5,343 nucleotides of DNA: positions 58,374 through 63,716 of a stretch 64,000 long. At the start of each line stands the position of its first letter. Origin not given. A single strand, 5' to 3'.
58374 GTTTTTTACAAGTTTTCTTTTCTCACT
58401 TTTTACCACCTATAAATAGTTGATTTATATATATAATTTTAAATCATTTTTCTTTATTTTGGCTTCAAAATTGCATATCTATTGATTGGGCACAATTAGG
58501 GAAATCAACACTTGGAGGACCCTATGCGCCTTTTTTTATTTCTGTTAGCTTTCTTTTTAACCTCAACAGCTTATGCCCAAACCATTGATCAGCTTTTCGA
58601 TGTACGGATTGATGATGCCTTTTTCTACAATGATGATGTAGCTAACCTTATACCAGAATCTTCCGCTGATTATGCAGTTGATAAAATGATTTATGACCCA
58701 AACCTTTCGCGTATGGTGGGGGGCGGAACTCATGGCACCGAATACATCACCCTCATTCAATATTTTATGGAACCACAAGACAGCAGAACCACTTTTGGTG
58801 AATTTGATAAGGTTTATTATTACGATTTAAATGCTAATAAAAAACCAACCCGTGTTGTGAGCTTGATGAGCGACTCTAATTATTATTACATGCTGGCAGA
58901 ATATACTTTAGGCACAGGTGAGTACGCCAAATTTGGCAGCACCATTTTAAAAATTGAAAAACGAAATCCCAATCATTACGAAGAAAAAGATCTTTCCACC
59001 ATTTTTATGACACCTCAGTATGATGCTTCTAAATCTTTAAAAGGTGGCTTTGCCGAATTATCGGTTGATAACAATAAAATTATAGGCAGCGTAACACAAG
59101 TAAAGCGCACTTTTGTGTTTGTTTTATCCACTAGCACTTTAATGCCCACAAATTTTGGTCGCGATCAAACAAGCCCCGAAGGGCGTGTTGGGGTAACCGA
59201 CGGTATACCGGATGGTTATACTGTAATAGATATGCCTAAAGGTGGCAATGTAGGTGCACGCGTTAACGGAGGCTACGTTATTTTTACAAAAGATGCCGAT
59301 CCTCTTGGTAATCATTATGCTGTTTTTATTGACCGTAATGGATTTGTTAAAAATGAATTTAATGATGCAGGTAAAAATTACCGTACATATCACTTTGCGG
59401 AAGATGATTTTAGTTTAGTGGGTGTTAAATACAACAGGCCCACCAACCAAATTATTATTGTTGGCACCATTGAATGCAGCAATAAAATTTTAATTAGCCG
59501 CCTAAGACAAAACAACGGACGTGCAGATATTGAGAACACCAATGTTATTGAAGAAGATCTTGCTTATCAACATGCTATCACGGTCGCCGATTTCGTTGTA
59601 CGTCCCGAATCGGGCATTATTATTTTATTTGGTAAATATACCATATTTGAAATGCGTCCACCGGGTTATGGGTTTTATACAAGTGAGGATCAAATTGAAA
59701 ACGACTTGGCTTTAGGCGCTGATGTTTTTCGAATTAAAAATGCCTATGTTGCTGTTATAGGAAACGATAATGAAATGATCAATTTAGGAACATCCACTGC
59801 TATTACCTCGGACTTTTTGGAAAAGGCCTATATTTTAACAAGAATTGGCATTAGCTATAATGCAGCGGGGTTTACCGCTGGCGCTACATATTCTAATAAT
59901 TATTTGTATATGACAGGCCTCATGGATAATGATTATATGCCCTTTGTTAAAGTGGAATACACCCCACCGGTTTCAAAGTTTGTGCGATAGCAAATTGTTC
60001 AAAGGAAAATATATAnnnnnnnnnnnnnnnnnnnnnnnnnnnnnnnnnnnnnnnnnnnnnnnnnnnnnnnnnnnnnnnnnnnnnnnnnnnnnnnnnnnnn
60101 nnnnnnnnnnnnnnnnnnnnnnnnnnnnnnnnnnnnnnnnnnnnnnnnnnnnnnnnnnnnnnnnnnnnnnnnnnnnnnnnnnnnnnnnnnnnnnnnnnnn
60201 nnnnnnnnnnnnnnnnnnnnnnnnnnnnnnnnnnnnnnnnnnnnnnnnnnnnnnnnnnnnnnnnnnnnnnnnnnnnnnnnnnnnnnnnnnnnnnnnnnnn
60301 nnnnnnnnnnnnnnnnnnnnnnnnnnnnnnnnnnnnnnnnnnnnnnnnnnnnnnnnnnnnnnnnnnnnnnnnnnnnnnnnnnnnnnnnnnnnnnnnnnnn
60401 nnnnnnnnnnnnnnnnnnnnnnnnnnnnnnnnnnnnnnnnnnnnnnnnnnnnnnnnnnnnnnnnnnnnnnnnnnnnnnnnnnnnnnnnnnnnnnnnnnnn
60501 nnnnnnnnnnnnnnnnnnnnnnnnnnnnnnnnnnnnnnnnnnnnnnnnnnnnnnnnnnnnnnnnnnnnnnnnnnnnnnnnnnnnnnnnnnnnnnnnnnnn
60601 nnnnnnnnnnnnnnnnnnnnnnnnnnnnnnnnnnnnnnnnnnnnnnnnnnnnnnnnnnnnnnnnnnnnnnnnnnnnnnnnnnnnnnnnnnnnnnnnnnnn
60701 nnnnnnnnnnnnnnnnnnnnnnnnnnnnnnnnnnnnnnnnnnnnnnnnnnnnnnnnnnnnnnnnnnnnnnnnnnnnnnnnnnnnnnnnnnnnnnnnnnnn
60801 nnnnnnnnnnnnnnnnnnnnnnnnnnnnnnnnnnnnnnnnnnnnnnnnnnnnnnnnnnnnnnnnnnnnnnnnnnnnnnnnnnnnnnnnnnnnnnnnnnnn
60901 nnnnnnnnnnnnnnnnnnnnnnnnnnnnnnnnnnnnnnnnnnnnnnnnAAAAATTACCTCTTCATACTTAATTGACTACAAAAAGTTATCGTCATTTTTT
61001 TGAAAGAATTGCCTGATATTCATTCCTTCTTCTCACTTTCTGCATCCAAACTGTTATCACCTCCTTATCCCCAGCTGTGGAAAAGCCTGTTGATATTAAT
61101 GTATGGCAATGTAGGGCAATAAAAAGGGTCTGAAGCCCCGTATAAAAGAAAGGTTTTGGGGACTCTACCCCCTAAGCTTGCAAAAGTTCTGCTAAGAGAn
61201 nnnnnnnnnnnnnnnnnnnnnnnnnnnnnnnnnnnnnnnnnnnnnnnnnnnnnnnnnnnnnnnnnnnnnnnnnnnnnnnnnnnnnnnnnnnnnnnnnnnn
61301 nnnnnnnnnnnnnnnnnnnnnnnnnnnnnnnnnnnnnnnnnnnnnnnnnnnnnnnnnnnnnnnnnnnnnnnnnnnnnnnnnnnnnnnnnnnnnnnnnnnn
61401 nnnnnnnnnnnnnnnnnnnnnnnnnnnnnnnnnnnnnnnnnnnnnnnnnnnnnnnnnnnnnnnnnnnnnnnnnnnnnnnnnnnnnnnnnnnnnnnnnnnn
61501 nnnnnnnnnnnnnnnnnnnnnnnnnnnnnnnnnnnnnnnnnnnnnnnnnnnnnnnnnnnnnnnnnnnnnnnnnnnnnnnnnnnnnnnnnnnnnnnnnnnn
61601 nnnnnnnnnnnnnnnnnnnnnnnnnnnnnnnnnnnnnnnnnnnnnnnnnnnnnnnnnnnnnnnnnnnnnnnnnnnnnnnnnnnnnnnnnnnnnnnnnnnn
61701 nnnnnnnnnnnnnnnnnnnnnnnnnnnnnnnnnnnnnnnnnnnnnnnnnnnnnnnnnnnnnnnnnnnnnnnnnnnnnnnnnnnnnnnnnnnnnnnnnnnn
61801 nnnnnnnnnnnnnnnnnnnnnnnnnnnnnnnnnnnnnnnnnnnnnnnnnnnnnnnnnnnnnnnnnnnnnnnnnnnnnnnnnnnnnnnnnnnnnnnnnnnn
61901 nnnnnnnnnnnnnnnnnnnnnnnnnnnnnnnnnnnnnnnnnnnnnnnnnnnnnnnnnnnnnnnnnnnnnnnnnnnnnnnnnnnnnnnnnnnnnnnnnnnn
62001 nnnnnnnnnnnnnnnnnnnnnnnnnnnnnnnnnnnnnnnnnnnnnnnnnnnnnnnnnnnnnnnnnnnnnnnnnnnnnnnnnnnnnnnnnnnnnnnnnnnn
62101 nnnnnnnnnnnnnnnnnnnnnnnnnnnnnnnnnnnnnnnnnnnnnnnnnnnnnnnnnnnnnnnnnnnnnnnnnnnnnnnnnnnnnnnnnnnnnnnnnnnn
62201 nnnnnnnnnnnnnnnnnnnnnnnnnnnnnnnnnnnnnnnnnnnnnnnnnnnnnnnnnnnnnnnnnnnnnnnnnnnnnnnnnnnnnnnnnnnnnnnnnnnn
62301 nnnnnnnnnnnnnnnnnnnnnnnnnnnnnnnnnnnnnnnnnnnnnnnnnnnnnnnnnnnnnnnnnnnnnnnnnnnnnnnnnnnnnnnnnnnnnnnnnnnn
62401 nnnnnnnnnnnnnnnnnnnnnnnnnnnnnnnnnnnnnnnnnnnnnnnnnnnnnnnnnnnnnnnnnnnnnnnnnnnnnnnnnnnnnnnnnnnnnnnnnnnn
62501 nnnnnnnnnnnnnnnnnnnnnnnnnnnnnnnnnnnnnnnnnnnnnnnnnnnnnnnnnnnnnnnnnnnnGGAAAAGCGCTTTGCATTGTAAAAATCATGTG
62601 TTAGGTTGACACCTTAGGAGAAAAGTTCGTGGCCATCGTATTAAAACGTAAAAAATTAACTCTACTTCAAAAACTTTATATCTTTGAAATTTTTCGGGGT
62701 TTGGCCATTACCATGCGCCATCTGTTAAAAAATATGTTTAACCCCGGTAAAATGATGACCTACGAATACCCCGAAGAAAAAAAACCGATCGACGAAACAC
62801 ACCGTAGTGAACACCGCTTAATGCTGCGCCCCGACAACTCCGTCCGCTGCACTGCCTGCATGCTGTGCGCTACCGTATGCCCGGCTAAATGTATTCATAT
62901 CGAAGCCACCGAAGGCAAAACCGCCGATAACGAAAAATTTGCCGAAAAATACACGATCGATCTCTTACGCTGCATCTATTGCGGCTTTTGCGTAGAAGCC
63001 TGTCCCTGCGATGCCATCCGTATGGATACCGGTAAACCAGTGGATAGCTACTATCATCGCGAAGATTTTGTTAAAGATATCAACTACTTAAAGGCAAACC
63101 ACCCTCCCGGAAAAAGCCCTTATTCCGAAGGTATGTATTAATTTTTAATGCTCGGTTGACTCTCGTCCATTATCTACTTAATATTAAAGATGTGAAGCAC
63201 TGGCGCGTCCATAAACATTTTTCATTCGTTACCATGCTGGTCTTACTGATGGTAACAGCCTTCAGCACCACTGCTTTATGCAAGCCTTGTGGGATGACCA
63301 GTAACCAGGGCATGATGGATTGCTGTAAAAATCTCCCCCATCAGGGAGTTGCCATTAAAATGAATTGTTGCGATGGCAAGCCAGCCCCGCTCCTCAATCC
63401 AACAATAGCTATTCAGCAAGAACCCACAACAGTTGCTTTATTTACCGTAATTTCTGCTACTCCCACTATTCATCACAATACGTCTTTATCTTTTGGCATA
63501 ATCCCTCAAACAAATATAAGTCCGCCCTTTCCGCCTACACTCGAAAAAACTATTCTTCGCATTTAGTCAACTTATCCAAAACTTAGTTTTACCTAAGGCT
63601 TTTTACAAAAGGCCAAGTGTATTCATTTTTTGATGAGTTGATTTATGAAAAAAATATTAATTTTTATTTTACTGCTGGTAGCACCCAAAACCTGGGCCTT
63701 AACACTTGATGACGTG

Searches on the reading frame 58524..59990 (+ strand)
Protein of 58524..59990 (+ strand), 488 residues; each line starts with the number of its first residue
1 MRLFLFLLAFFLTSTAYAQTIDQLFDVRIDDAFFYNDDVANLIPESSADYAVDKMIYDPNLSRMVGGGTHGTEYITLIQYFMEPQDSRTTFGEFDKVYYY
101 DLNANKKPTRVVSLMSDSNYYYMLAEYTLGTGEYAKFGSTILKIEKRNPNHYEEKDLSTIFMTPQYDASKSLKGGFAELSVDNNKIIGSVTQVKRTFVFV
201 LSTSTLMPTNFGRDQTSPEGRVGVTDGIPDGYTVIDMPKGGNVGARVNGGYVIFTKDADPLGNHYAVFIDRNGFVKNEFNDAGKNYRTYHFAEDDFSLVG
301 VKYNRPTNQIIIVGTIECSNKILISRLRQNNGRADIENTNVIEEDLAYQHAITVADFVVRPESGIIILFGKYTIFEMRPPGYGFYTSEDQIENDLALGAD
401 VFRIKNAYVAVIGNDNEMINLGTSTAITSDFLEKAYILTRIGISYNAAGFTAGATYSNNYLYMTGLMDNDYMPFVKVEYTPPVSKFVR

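Call 6: search_protein_families(library=pfam, proteins=[window:58524-59990:+], max_evalue=0.01)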
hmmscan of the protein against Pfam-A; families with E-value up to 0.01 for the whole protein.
window:58524-59990:+ (488 aa): 0 families

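Call 7: search_protein_families(library=ncbifam, proteins=[window:58524-59990:+], max_evalue=0.1)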
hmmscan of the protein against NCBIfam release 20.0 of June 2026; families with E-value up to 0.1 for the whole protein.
window:58524-59990:+ (488 aa): 0 families

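Call 61: find_homologous_proteins(query=window:58524-59990:+, max_evalue=0.001)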
Query window:58524-59990:+: 6128 candidates shared short words with the query, none scored E <= 0.001.

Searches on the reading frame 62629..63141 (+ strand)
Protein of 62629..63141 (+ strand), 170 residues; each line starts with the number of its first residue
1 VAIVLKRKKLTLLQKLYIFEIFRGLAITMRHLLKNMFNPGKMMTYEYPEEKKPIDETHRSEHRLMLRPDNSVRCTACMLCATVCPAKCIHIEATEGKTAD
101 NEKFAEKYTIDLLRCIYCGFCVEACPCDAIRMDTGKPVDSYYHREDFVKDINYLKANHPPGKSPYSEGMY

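Call 6: search_protein_families(library=pfam, proteins=[window:62629-63141:+], max_evalue=0.01)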
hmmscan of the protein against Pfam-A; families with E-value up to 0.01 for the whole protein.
window:62629-63141:+ (170 aa): 12 families
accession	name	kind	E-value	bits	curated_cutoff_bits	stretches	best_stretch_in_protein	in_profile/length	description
PF00037.32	Fer4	-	1.8e-11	43.8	21.1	2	108-131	1-24/24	4Fe-4S binding domain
PF12838.12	Fer4_7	-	2.7e-09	37.8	27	1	73-129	1-52/52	4Fe-4S dicluster domain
PF14697.11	Fer4_21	-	7.6e-09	36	35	2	72-90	39-58/59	4Fe-4S dicluster domain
PF13183.11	Fer4_8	-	1.9e-08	35.2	27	2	112-131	2-19/68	4Fe-4S dicluster domain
PF13484.11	Fer4_16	-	6.8e-08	33.6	30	2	114-140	1-26/66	4Fe-4S double cluster binding domain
PF12797.12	Fer4_2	-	6e-07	29.5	24.5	1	108-126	3-21/22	4Fe-4S binding domain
PF13237.11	Fer4_10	-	1.2e-06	28.8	25.5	1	71-126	6-53/53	4Fe-4S dicluster domain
PF13187.11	Fer4_9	-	1.6e-06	28.5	27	1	73-130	1-52/52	4Fe-4S dicluster domain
PF13534.11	Fer4_17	-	1.8e-05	25.6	22.2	0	114-129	1-16/61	4Fe-4S dicluster domain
PF12837.12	Fer4_6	-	2.6e-05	24.4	25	0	110-130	4-24/24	4Fe-4S binding domain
PF12800.12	Fer4_4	-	0.0052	17.5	24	0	114-126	3-15/17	4Fe-4S binding domain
PF13746.11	Fer4_18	-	0.0071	17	27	0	102-128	48-74/114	4Fe-4S dicluster domain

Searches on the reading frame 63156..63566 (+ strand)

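Call 6: search_protein_families(library=pfam, proteins=[window:63156-63566:+], max_evalue=0.01)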
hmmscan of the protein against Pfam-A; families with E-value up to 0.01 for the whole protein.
window:63156-63566:+ (136 aa): 0 families

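Call 7: search_protein_families(library=ncbifam, proteins=[window:63156-63566:+], max_evalue=0.1)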
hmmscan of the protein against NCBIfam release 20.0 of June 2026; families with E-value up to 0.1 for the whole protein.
window:63156-63566:+ (136 aa): 1 family
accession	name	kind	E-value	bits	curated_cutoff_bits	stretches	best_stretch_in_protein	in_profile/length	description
NF008683.0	PRK11700.1-6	equivalog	0.084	12.5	237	1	54-95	141-182/196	VOC family protein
